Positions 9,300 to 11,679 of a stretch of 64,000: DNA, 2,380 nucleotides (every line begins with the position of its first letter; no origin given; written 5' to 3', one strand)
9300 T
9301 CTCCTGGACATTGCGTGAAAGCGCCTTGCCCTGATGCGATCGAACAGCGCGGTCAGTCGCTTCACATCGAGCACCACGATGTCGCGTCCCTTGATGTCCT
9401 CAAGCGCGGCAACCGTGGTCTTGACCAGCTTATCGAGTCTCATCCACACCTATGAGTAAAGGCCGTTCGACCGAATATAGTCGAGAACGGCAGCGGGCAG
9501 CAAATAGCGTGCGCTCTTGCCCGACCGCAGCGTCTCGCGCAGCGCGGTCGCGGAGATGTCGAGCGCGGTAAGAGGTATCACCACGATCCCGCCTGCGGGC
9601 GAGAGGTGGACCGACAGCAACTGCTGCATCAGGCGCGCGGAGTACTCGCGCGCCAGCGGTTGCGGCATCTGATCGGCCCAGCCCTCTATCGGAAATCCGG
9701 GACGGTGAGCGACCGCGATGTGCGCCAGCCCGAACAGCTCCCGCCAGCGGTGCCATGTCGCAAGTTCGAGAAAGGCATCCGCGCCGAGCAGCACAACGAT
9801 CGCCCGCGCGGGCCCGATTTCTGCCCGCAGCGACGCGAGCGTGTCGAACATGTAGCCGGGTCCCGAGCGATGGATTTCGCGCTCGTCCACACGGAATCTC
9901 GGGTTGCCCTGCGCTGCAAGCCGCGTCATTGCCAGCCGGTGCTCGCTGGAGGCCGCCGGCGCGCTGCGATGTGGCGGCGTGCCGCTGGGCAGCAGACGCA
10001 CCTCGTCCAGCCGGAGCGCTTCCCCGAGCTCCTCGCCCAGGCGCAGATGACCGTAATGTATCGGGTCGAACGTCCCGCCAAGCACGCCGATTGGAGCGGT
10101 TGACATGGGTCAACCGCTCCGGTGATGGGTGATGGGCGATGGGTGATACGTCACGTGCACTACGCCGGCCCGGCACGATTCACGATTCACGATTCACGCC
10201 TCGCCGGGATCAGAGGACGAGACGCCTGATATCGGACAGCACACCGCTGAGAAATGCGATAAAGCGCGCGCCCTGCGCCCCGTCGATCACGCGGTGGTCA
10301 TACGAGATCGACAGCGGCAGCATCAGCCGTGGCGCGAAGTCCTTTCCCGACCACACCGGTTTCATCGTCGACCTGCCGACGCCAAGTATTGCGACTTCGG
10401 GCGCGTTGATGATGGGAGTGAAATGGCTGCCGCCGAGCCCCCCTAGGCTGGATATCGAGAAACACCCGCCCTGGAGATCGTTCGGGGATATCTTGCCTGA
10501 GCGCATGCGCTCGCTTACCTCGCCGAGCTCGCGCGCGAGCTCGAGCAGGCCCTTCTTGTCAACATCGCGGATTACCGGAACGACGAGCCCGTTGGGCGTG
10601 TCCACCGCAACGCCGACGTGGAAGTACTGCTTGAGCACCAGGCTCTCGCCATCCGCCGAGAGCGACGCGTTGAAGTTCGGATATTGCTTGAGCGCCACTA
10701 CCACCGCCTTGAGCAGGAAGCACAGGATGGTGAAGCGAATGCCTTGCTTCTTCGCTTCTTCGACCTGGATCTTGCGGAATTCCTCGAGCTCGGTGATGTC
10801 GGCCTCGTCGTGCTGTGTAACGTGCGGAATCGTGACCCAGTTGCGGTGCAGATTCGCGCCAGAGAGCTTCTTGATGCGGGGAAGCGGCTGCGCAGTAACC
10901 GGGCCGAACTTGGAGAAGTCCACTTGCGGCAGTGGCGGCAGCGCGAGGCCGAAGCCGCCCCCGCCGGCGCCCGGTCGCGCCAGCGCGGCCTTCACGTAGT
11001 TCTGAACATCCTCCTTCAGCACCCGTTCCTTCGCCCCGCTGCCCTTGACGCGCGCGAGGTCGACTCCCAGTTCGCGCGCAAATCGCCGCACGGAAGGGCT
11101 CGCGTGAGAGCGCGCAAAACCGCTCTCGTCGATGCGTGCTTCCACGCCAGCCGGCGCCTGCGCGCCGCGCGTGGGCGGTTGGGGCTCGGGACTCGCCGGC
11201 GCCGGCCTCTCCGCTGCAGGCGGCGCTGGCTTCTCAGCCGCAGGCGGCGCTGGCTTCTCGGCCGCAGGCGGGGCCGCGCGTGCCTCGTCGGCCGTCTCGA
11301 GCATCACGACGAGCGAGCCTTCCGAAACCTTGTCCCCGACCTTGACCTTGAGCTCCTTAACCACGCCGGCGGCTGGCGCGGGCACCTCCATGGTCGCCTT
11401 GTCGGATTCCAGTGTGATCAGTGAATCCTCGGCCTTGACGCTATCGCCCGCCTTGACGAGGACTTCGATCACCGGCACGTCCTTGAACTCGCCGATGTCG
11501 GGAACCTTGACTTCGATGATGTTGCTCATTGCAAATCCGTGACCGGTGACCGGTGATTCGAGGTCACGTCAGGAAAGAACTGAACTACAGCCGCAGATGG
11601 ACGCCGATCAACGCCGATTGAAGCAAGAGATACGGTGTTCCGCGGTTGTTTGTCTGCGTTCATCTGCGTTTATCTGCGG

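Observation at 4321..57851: Intergenic spacers carry paired, mutually complementary short tandem-repeat arrays (mostly 7-bp period)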

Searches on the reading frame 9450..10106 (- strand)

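Call 7: search_protein_families(library=ncbifam, proteins=[window:9450-10106:-])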
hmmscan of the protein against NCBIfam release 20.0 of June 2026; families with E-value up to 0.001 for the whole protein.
window:9450-10106:- (218 aa): 11 families
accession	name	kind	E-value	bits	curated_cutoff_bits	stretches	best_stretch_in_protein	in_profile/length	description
NF000839.0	PRK00071.1-1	equivalog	1.1e-71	241.2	187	1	7-218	9-216/219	nicotinate-nucleotide adenylyltransferase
NF005410.0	PRK06973.1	equivalog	3.2e-52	177.2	214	1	6-217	24-241/243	nicotinate-nucleotide adenylyltransferase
NF000840.1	PRK00071.1-3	equivalog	3.3e-48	163.8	150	1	5-218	7-199/201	nicotinate-nucleotide adenylyltransferase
TIGR00482.1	TIGR00482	equivalog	3.7e-48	164.1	112.45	1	8-217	1-194/194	nicotinate (nicotinamide) nucleotide adenylyltransferase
NF000841.0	PRK00071.1-4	equivalog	3.5e-41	141.1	197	2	5-141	8-144/194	nicotinate-nucleotide adenylyltransferase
NF000843.0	PRK00071.2-2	equivalog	1.2e-27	96.8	240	1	4-196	12-200/212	nicotinate-nucleotide adenylyltransferase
NF005519.0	PRK07152.1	equivalog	1.2e-24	87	315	1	6-217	3-184/361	nicotinate-nucleotide adenylyltransferase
NF000845.0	PRK00071.2-4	equivalog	3.8e-15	55.8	210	1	6-192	10-192/197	nicotinate-nucleotide adenylyltransferase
NF000846.0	PRK00071.2-5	equivalog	6.1e-14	52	329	1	6-193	21-204/210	nicotinate-nucleotide adenylyltransferase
TIGR00125.1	cyt_tran_rel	domain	1.3e-08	34.9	27.7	1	6-69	1-64/65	adenylyltransferase/cytidyltransferase family protein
NF000842.0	PRK00071.2-1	equivalog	1.5e-07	31.2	167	1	6-218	4-185/191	nicotinate-nucleotide adenylyltransferase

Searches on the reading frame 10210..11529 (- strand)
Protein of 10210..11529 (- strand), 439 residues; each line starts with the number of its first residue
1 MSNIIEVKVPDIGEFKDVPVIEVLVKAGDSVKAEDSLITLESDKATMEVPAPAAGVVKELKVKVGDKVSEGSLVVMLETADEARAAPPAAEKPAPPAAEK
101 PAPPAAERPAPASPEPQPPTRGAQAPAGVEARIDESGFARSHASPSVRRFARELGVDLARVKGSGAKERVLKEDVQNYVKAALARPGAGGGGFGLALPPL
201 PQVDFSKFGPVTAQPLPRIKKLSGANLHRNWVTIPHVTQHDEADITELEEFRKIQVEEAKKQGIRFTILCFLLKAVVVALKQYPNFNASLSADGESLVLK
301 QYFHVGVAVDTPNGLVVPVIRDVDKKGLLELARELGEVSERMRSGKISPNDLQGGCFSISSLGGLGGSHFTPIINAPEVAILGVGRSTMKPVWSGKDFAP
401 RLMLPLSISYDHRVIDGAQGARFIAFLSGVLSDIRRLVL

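Call 7: search_protein_families(library=ncbifam, proteins=[window:10210-11529:-])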
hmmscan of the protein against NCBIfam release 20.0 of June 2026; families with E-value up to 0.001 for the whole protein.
window:10210-11529:- (439 aa): 25 families
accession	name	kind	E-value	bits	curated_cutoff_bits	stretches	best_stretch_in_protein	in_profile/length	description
TIGR01348.1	PDHac_trf_long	equivalog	6.7e-187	622.6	552.1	1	2-439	153-587/587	dihydrolipoyllysine-residue acetyltransferase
NF008814.0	PRK11854.1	equivalog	1.8e-172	575.1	722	1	3-439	206-637/637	pyruvate dehydrogenase complex dihydrolipoyllysine-residue acetyltransferase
NF004309.0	PRK05704.1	equivalog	7.8e-81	272.5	449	1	4-439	2-406/408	2-oxoglutarate dehydrogenase complex dihydrolipoyllysine-residue succinyltransferase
TIGR02927.1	SucB_Actino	equivalog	2e-73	248.2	423.45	1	5-425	127-562/579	2-oxoglutarate dehydrogenase, E2 component, dihydrolipoamide succinyltransferase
TIGR01347.1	sucB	equivalog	3e-73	247.4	378.65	1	5-439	1-402/404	dihydrolipoyllysine-residue succinyltransferase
TIGR01349.1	PDHac_trf_mito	equivalog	5.3e-64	217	445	1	24-431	20-429/437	pyruvate dehydrogenase complex dihydrolipoamide acetyltransferase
NF008815.0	PRK11857.1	equivalog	1e-49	169.7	378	1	142-427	5-295/308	dihydrolipoamide acetyltransferase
NF011416.0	PRK14843.1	equivalog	5.3e-48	163.7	429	2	207-431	114-339/347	dihydrolipoamide acetyltransferase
NF008907.0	PRK12270.1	equivalog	6.2e-18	64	878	1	136-431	119-361/1241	multifunctional oxoglutarate decarboxylase/oxoglutarate dehydrogenase thiamine pyrophosphate-binding subunit/dihydrolipoyllysine-residue suc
NF011457.0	PRK14875.1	equivalog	7.9e-12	44.8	307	1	6-180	5-126/372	acetoin dehydrogenase dihydrolipoyllysine-residue acetyltransferase subunit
NF004547.1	PRK05889.1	equivalog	4.6e-10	39.5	75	1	20-77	13-70/71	biotin/lipoyl-binding carrier protein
NF004173.0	PRK05641.1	equivalog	5.7e-09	36.7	199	1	20-75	95-150/153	putative acetyl-CoA carboxylase biotin carboxyl carrier protein subunit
NF006079.0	PRK08225.1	equivalog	6.1e-09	35.8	95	1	21-78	13-70/70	acetyl-CoA carboxylase biotin carboxyl carrier protein subunit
TIGR02712.1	urea_carbox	equivalog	1.9e-08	32.5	1303.85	1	22-78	1145-1201/1201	urea carboxylase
NF008854.0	PRK11892.1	equivalog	9.2e-08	31.2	454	1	22-110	21-110/464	pyruvate dehydrogenase complex E1 component subunit beta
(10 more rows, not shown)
